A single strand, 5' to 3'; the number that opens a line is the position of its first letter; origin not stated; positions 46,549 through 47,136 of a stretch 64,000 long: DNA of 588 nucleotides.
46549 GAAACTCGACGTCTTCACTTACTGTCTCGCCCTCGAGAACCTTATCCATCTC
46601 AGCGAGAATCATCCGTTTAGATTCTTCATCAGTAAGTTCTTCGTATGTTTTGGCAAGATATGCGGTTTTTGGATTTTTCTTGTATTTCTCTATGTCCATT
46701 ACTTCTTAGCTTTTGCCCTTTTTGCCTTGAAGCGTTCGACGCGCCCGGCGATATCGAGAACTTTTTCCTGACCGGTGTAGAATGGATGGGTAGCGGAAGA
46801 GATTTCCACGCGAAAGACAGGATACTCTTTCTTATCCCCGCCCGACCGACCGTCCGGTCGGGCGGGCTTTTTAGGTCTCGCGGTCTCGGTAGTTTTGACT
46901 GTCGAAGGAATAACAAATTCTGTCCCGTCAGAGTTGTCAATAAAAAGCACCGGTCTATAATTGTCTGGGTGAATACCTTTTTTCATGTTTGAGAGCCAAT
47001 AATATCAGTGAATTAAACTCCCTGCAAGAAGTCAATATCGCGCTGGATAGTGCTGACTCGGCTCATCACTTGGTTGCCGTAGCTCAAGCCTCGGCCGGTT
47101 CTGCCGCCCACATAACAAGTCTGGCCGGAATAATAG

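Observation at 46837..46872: Perfect 12-bp GC palindrome (terminator-like on the antisense strand) embedded in frame in ribosomal protein L31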

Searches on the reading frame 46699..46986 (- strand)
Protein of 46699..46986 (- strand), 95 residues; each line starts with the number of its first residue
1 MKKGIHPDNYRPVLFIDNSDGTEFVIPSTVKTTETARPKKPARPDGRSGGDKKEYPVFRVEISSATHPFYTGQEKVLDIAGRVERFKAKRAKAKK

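Call 6: search_protein_families(library=pfam, proteins=[window:46699-46986:-], max_evalue=0.01)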
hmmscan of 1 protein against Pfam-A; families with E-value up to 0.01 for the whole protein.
window:46699-46986:- (95 aa): 1 family
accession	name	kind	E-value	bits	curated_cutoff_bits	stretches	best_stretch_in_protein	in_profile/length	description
PF01197.23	Ribosomal_L31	-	8e-23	80.9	27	1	1-89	1-63/65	Ribosomal protein L31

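Call 7: search_solved_structures(query=window:46702-46986:-, show_alignments=4)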
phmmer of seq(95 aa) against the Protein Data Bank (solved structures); distinct sequences matched with E-value up to 0.001: 35.
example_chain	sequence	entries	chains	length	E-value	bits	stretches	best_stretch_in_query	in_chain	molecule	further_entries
7jil_a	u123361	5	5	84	3.4e-20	75.5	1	1-93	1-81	50S ribosomal protein L31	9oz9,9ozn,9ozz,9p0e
9i5t_12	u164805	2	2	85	2.5e-18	69.6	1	1-90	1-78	Large ribosomal subunit protein bL31B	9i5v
7nhn_4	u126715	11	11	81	2.6e-16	63.1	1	1-89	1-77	50S ribosomal protein L31 type B | Large ribosomal subunit protein bL31B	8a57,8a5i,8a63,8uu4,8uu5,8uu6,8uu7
8fmw_Ac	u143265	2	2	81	9.8e-16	61.2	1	1-90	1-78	50S ribosomal protein L31 type B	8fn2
6o8z_1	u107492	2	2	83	9.4e-15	58.1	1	1-89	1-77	50S ribosomal protein L31 type B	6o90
7nhk_3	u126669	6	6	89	1.2e-14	57.8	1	1-89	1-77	50S ribosomal protein L31 type B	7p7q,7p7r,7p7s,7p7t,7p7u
5li0_3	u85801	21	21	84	1.2e-14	57.7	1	1-89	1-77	50S ribosomal protein L31 type B | Large ribosomal subunit protein bL31B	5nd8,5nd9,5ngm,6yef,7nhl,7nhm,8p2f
5myj_B3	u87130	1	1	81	1.4e-14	57.6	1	1-92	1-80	50S ribosomal protein L31 type B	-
6dzi_g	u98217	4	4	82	3.7e-14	56.2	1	1-89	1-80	50S ribosomal protein L31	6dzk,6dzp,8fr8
7p48_Y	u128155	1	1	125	6.4e-14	55.4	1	1-89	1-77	50S ribosomal protein L31 type B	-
5tcu_LF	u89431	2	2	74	8.7e-14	55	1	1-86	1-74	50S ribosomal protein L31 type B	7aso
9t4r_4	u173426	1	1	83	1.3e-12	51.3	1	1-89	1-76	Large ribosomal subunit protein bL31B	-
8rd8_fJ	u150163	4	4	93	1.3e-11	48.1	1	1-88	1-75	Large ribosomal subunit protein bL31B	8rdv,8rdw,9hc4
9t0z_4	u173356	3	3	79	2.8e-10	43.8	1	59-93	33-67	Large ribosomal subunit protein bL31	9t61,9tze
6o8x_1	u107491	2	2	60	8.7e-10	42.2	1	1-72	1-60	50S ribosomal protein L31 type B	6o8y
6o8w_1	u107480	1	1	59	5.8e-09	39.6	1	1-71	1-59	50S ribosomal protein L31 type B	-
6fxc_AY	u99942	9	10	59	8.7e-09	39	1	1-71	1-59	50S ribosomal protein L31 type B | Large ribosomal subunit protein bL31B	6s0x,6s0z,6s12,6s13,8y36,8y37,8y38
8crx_4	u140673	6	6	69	2.3e-08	37.7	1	58-92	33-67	50S ribosomal protein L31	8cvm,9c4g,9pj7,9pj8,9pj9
5o5j_g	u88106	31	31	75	8.9e-08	35.8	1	53-93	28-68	50S ribosomal protein L31 | Large ribosomal subunit protein bL31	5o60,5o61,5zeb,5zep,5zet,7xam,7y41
4zer_14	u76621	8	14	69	1.8e-07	34.8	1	55-89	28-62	50S ribosomal protein L31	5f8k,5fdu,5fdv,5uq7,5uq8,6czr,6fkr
4v87_A4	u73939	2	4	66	1.8e-07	34.8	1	55-89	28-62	50S ribosomal protein L31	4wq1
10px_14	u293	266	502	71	2e-07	34.7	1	56-89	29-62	50S ribosomal protein L31 | 50S ribosomal protein L32 | 50S ribosomal protein L30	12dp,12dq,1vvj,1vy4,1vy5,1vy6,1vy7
6gzq_Z1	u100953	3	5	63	2.3e-07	34.5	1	55-88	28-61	50S ribosomal protein L31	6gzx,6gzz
4v63_B4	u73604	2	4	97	4.5e-07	33.5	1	55-89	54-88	50S ribosomal protein L31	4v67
6i7v_D7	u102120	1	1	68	4.7e-07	33.5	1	1-76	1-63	50S ribosomal protein L31 type B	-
5v7q_6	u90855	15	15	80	5.7e-07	33.2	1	59-94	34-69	50S ribosomal protein L31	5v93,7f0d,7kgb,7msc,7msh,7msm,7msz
7unr_3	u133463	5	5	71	6.9e-07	32.9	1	59-89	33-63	50S ribosomal protein L31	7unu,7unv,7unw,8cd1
3j9w_B3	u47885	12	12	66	1.2e-06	32.2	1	57-89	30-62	50S ribosomal protein bL31 | 50S ribosomal protein L31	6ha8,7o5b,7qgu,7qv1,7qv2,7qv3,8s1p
5njt_y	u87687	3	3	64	1.4e-06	32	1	57-89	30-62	50S ribosomal protein L31 | Large ribosomal subunit protein bL31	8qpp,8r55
6ha1_6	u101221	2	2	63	1.6e-06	31.8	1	57-89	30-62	50S ribosomal protein L31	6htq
6q95_a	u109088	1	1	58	2.5e-06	31.1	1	55-86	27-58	50S ribosomal protein L31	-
6ysi_W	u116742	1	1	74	7.7e-06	29.6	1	59-91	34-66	50S ribosomal protein L31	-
1nkw_Y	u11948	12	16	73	2e-05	28.2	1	55-89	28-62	50S ribosomal protein L31 | ribosomal protein L31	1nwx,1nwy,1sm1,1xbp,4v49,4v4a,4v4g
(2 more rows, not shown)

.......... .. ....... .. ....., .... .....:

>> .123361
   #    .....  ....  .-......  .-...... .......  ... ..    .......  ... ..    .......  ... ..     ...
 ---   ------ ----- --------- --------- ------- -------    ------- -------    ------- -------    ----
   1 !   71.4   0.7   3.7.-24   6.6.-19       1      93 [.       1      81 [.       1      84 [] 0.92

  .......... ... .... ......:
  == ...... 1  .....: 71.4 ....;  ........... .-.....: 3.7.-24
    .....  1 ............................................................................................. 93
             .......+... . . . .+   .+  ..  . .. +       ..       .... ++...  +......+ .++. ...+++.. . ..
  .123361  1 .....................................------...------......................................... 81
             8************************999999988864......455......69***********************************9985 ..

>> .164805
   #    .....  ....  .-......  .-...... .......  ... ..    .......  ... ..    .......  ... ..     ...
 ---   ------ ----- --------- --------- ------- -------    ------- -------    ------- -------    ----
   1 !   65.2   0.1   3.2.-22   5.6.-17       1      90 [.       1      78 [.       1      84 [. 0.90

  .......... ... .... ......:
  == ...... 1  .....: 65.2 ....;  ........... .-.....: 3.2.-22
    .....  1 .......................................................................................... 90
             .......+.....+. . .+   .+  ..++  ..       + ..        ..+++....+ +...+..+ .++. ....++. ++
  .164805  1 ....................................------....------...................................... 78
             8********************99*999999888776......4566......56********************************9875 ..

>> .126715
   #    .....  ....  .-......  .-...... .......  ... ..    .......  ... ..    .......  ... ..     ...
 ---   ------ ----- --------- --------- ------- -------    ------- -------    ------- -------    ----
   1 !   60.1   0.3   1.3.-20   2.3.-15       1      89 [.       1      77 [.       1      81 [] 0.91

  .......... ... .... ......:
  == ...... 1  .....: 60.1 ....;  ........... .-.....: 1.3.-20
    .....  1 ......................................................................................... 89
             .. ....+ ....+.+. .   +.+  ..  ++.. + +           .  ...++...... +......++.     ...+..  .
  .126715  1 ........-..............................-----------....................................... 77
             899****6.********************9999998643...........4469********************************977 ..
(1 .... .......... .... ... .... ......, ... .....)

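Call 8: find_homologous_proteins(query=window:46702-46986:-)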
Query seq(95 aa) (95 aa): 1262 proteins with E <= 0.001 among 1273 candidates; the best 120 are listed.
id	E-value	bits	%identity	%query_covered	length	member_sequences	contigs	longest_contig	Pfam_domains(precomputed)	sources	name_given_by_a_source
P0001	2.2e-56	206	100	100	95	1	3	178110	PF01197.24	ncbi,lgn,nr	ncbi:MAG: 50S ribosomal protein L31 [Candidatus Zambryskibacteria bacterium]|nr:50S ribosomal protei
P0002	5.7e-44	166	80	91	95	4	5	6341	PF01197.24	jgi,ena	-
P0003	1.8e-40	155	78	100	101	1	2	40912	PF01197.24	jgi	jgi:large subunit ribosomal protein L31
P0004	2.3e-40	155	81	98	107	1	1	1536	PF01197.24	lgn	-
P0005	5.0e-38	147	80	91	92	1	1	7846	PF01197.24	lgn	-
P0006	4.7e-37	144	79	88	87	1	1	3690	PF01197.24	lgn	-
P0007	7.5e-37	143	79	95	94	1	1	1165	PF01197.24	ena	-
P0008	1.0e-36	143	80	91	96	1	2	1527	PF01197.24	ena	-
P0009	1.2e-36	143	80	92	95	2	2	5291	PF01197.24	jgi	jgi:large subunit ribosomal protein L31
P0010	1.5e-36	142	78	98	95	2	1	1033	PF01197.24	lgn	-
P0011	1.5e-36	142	80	91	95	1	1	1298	PF01197.24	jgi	jgi:large subunit ribosomal protein L31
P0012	1.6e-36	142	80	91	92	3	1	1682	PF01197.24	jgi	jgi:large subunit ribosomal protein L31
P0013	1.8e-36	142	78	91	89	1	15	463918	PF01197.24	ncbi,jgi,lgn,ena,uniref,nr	ncbi:MAG: 50S ribosomal protein L31 [Candidatus Zambryskibacteria bacterium RIFCSPLOWO2_02_FULL_51_2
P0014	2.2e-36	142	80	99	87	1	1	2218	PF01197.24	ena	-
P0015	2.5e-36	142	77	92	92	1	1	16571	PF01197.24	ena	-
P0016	2.9e-36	141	78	100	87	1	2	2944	PF01197.24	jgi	jgi:large subunit ribosomal protein L31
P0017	3.0e-36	141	78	100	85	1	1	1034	PF01197.24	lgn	-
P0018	3.0e-36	141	80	91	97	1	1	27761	PF01197.24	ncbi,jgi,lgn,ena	-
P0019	3.4e-36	141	80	98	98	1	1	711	PF01197.24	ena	-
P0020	4.8e-36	141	79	100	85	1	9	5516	PF01197.24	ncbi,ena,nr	ncbi:MAG: 50S ribosomal protein L31 [Candidatus Yanofskybacteria bacterium RIFCSPLOWO2_12_FULL_41_8]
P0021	5.1e-36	141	72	91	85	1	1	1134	PF01197.24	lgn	-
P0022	5.6e-36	141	78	98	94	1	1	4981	PF01197.24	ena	-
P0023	5.9e-36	140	76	100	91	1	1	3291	PF01197.24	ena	-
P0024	5.9e-36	140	77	98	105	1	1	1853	PF01197.24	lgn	-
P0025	6.8e-36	140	79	92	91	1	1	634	PF01197.24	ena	-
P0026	7.2e-36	140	77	91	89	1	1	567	PF01197.24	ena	-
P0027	7.7e-36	140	79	91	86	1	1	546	PF01197.24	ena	-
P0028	7.8e-36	140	76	98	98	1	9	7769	PF01197.24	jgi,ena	-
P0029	8.4e-36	140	78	91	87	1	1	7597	PF01197.24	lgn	-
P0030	1.1e-35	140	78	100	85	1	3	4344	PF01197.24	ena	-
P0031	1.2e-35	140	78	91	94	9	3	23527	PF01197.24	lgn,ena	-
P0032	1.2e-35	139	77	92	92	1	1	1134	PF01197.24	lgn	-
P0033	1.2e-35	139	76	98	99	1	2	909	PF01197.24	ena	-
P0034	1.2e-35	139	78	100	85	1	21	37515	PF01197.24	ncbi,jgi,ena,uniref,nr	ncbi:MAG: 50S ribosomal protein L31 [Candidatus Zambryskibacteria bacterium RIFCSPLOWO2_12_FULL_45_1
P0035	1.3e-35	139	76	100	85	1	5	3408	PF01197.24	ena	-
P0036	1.4e-35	139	71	91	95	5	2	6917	PF01197.24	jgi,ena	-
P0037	1.4e-35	139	76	98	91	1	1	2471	PF01197.24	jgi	jgi:large subunit ribosomal protein L31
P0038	1.4e-35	139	77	91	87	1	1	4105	PF01197.24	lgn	-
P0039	1.6e-35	139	77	95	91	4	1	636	PF01197.24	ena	-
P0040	1.7e-35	139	73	91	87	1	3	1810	PF01197.24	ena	-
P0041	1.9e-35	139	78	92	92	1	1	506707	PF01197.24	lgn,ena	-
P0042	2.1e-35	139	77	100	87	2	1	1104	PF01197.24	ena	-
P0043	2.2e-35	139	76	91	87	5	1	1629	PF01197.24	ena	-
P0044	2.3e-35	139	76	100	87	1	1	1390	PF01197.24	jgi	jgi:large subunit ribosomal protein L31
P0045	2.4e-35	138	76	100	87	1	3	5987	PF01197.24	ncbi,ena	ncbi:MAG: type B 50S ribosomal protein L31 [Patescibacteria group bacterium]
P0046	2.5e-35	138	75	100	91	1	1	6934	PF01197.24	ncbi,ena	-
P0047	2.6e-35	138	77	100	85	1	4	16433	PF01197.24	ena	-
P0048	2.8e-35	138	73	91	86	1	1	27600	PF01197.24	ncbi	-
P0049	3.0e-35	138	77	99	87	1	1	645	PF01197.24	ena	-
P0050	3.0e-35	138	77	100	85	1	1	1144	PF01197.24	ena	-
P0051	3.2e-35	138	70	100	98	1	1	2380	PF01197.24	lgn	-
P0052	3.4e-35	138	74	100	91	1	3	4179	PF01197.24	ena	-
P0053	3.8e-35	138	77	99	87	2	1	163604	PF01197.24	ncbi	-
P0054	3.9e-35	138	74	91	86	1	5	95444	PF01197.24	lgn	-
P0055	3.9e-35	138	77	100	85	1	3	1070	PF01197.24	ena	-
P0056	4.0e-35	138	76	99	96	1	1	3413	PF01197.24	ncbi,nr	ncbi:type B 50S ribosomal protein L31 [Candidatus Parcubacteria bacterium]|nr:type B 50S ribosomal p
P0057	4.0e-35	138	77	98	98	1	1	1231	PF01197.24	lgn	-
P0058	4.5e-35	138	74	91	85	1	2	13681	PF01197.24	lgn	-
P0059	4.8e-35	138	76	100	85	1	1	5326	PF01197.24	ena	-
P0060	5.1e-35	137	73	91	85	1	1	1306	PF01197.24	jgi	jgi:large subunit ribosomal protein L31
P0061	5.3e-35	137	76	91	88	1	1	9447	PF01197.24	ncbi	-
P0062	5.6e-35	137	77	100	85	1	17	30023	PF01197.24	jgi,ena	-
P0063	5.6e-35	137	78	100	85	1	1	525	PF01197.24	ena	-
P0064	5.6e-35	137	76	98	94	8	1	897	PF01197.24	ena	-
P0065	7.5e-35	137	76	100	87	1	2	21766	PF01197.24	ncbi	-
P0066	7.9e-35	137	77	91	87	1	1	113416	PF01197.24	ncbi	-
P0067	8.3e-35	137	78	100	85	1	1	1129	PF01197.24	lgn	-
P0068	8.4e-35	137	77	100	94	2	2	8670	PF01197.24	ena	-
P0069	8.6e-35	137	77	100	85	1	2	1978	PF01197.24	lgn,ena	-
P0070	9.7e-35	137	78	91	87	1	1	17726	PF01197.24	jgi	jgi:large subunit ribosomal protein L31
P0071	9.7e-35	137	77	95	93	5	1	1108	PF01197.24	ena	-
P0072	1.1e-34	136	74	91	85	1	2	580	PF01197.24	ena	-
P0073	1.2e-34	136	77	99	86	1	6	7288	PF01197.24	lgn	-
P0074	1.2e-34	136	76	98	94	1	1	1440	PF01197.24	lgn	-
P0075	1.2e-34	136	76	92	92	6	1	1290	PF01197.24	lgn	-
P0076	1.2e-34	136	75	98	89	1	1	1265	PF01197.24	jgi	jgi:large subunit ribosomal protein L31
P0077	1.4e-34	136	77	91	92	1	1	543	PF01197.24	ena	-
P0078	1.5e-34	136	71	91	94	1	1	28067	PF01197.24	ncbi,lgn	-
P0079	1.5e-34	136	76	91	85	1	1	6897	PF01197.24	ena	-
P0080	1.6e-34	136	77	98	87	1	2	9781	PF01197.24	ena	-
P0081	1.6e-34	136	74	91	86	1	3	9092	PF01197.24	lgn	-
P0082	1.6e-34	136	75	100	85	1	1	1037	PF01197.24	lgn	-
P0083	1.7e-34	136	75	92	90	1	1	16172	PF01197.24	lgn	-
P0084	1.7e-34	136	77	98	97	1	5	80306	PF01197.24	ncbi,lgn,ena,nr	ncbi:MAG: type B 50S ribosomal protein L31 [Candidatus Zambryskibacteria bacterium]|nr:type B 50S ri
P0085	1.8e-34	136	73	98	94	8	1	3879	PF01197.24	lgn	-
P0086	2.1e-34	135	78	92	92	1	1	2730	PF01197.24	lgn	-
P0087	2.2e-34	135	77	100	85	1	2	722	PF01197.24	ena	-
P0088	2.3e-34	135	74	98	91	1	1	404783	PF01197.24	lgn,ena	-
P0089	2.5e-34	135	77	97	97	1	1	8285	PF01197.24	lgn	-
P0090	2.7e-34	135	73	100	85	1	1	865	PF01197.24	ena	-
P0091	2.8e-34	135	73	100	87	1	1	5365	PF01197.24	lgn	-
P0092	2.8e-34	135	75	100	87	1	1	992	PF01197.24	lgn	-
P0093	2.8e-34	135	70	91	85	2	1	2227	PF01197.24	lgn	-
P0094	2.9e-34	135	74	91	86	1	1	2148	PF01197.24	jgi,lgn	jgi:large subunit ribosomal protein L31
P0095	2.9e-34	135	76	91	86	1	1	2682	PF01197.24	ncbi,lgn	ncbi:MAG: type B 50S ribosomal protein L31 [Minisyncoccia bacterium]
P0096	3.3e-34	135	76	100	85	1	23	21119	PF01197.24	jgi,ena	-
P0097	3.4e-34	135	76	98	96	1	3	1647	PF01197.24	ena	-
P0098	3.4e-34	135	73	91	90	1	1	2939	PF01197.24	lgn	-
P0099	3.5e-34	135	74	91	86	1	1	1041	PF01197.24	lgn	-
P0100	3.7e-34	135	73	95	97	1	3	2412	PF01197.24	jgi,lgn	-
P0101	3.8e-34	135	74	91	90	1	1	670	PF01197.24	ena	-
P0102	3.9e-34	135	73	100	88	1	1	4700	PF01197.24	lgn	-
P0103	4.1e-34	135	74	91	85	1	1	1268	PF01197.24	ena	-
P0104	4.3e-34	134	73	91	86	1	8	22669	PF01197.24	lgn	-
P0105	4.3e-34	134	73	91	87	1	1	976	PF01197.24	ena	-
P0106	4.8e-34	134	74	91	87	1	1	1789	PF01197.24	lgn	-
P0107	5.2e-34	134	77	92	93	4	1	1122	PF01197.24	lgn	-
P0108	5.3e-34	134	74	91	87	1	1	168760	PF01197.24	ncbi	-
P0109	5.3e-34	134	74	99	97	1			PF01197.24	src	-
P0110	5.3e-34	134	72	98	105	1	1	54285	PF01197.24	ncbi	ncbi:MAG: type B 50S ribosomal protein L31, partial [bacterium]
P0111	5.5e-34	134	74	91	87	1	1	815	PF01197.24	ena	-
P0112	5.7e-34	134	74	95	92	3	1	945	PF01197.24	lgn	-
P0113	5.8e-34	134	72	91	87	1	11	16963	PF01197.24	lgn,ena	-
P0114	5.8e-34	134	76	100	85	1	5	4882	PF01197.24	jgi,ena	-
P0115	5.9e-34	134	76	91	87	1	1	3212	PF01197.24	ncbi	-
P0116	6.3e-34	134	74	98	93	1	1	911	PF01197.24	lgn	-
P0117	6.6e-34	134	74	91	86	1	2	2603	PF01197.24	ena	-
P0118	6.7e-34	134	76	99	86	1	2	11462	PF01197.24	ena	-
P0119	6.8e-34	134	73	95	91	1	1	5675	PF01197.24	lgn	-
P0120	6.9e-34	134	72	91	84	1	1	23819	PF01197.24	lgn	-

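Call 12: find_encoding_contigs(protein=P0004, flank=3000, max_places=2)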
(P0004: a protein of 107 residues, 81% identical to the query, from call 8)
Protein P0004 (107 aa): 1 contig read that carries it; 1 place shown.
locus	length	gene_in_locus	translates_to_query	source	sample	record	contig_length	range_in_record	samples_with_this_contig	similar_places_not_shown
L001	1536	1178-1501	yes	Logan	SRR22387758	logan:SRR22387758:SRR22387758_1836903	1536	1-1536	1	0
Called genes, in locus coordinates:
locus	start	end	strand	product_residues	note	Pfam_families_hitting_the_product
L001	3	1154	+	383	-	?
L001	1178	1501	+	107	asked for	PF01197:Ribosomal_L31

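Call 13: find_encoding_contigs(protein=P0002, flank=3000, max_places=2)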
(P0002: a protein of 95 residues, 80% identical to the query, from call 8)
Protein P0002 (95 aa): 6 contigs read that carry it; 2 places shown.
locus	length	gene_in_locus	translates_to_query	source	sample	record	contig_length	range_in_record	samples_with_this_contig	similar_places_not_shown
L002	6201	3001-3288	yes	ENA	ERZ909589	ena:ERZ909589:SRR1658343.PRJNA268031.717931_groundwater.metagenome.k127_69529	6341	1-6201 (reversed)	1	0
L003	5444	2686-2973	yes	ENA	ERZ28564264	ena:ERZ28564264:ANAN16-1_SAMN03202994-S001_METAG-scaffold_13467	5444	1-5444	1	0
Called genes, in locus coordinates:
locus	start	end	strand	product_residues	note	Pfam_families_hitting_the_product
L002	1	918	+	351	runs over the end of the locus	?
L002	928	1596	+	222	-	PF01386:Ribosomal_L25p, PF14693:Ribosomal_TL5_C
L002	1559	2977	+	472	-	PF13406:SLT_2 (faint)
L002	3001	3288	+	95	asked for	PF01197:Ribosomal_L31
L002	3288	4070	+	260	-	PF03462:PCRF, PF00472:RF-1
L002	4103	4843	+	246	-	PF00318:Ribosomal_S2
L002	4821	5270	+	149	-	PF00889:EF_TS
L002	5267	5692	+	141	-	-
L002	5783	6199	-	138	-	?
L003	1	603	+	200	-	?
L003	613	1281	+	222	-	PF01386:Ribosomal_L25p, PF14693:Ribosomal_TL5_C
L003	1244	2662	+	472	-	PF13406:SLT_2 (faint)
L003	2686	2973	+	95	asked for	PF01197:Ribosomal_L31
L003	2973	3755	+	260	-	PF03462:PCRF, PF00472:RF-1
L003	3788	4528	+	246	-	PF00318:Ribosomal_S2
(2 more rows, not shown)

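Call 14: find_encoding_contigs(protein=P0003, flank=3000, max_places=2)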
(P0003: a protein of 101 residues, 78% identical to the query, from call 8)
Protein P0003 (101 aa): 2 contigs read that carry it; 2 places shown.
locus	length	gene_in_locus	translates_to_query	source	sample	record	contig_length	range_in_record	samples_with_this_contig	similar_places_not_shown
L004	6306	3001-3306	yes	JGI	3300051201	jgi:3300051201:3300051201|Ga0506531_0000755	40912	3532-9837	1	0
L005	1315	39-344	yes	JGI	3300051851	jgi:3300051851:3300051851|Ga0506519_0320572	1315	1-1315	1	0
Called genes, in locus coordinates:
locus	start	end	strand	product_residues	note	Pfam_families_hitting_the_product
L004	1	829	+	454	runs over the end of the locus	PF13406:SLT_2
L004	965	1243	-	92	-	-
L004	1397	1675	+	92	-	-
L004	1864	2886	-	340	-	PF13443:HTH_26 (faint), PF13560:HTH_31 (weak), PF13744:HTH_37 (faint), PF15731:MqsA_antitoxin (faint), PF12844:HTH_19 (weak), PF13560:HTH_31 (weak), PF01381:HTH_3, PF13560:HTH_31 (weak), +1 more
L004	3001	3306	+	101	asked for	PF01197:Ribosomal_L31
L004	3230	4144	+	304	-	PF03462:PCRF, PF00472:RF-1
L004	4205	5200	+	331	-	PF00158:Sigma54_activat, PF01078:Mg_chelatase (faint), PF14532:Sigma54_activ_2, PF07728:AAA_5, PF25601:AAA_lid_14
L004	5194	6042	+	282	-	PF00318:Ribosomal_S2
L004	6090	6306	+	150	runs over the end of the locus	PF00889:EF_TS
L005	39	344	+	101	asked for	PF01197:Ribosomal_L31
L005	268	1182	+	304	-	PF03462:PCRF, PF00472:RF-1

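Call 15: find_encoding_contigs(protein=P0051, flank=3000, max_places=1)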
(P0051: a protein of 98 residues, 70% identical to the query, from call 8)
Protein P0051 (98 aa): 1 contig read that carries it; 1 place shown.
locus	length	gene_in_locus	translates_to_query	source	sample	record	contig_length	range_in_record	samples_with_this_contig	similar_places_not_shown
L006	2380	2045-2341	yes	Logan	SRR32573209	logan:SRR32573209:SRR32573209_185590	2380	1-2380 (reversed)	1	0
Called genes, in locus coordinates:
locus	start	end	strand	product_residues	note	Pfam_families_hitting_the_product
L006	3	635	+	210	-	?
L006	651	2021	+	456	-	PF13406:SLT_2, PF01464:SLT (faint)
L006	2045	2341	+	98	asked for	PF01197:Ribosomal_L31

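Call 16: find_encoding_contigs(protein=P0110, flank=3000, max_places=1)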
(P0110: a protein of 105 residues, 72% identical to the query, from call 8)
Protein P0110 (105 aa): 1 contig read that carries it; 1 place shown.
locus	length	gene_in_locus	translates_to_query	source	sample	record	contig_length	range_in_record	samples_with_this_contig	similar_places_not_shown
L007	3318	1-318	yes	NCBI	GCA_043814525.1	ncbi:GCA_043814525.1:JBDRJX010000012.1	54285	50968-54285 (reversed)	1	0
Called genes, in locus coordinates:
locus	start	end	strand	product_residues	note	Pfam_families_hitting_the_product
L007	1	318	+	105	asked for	PF01197:Ribosomal_L31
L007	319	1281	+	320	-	PF03462:PCRF, PF00472:RF-1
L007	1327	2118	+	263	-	PF00318:Ribosomal_S2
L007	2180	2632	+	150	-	PF00889:EF_TS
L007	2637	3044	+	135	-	-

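Call 17: find_encoding_contigs(protein=P0024, flank=3000, max_places=1)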
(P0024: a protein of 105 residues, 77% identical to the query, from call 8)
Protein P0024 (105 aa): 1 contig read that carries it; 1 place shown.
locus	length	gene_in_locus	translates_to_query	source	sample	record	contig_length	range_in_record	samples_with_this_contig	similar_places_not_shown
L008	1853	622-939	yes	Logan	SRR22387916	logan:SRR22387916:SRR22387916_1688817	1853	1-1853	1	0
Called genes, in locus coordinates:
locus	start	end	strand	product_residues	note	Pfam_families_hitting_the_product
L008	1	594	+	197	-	?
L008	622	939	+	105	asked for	PF01197:Ribosomal_L31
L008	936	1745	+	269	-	PF03462:PCRF, PF00472:RF-1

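Call 18: find_encoding_contigs(protein=P0078, flank=3000, max_places=1)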
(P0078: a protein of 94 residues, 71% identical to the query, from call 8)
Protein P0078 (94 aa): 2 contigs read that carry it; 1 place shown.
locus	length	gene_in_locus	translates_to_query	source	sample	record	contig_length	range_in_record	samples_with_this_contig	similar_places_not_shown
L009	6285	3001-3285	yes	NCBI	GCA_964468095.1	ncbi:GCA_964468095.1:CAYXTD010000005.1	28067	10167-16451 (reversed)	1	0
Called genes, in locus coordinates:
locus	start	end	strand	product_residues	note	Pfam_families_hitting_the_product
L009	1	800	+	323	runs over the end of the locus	PF00389:2-Hacid_dh, PF02826:2-Hacid_dh_C, PF03446:NAD_binding_2 (weak)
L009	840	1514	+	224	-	PF01386:Ribosomal_L25p, PF14693:Ribosomal_TL5_C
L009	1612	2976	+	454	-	PF13406:SLT_2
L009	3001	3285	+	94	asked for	PF01197:Ribosomal_L31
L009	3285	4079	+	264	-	PF03462:PCRF, PF00472:RF-1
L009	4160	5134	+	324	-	PF00158:Sigma54_activat, PF14532:Sigma54_activ_2, PF07728:AAA_5, PF25601:AAA_lid_14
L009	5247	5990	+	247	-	PF00318:Ribosomal_S2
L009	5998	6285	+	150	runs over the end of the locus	PF00889:EF_TS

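Call 19: find_encoding_contigs(protein=P0036, flank=3000, max_places=1)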
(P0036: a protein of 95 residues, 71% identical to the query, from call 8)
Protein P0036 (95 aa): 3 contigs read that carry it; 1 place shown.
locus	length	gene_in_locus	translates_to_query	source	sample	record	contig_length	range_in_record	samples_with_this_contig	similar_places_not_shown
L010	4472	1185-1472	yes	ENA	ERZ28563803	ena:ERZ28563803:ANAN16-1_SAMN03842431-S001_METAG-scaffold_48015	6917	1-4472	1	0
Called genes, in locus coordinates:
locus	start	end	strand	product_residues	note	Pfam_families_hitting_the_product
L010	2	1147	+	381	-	?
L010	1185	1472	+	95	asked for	PF01197:Ribosomal_L31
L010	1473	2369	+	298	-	PF03462:PCRF, PF00472:RF-1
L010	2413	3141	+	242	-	PF00318:Ribosomal_S2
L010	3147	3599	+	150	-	PF00889:EF_TS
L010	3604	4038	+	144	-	-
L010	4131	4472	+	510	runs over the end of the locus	-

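Call 31: find_encoding_contigs(protein=P0072, flank=1000, max_places=1)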
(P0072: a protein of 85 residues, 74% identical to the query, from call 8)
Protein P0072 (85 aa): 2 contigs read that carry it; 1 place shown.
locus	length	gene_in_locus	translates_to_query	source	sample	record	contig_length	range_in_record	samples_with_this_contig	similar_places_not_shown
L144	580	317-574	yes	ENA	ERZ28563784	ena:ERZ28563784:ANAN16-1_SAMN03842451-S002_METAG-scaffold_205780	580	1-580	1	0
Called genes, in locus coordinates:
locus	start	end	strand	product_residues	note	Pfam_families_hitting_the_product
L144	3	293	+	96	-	?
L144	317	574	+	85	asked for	PF01197:Ribosomal_L31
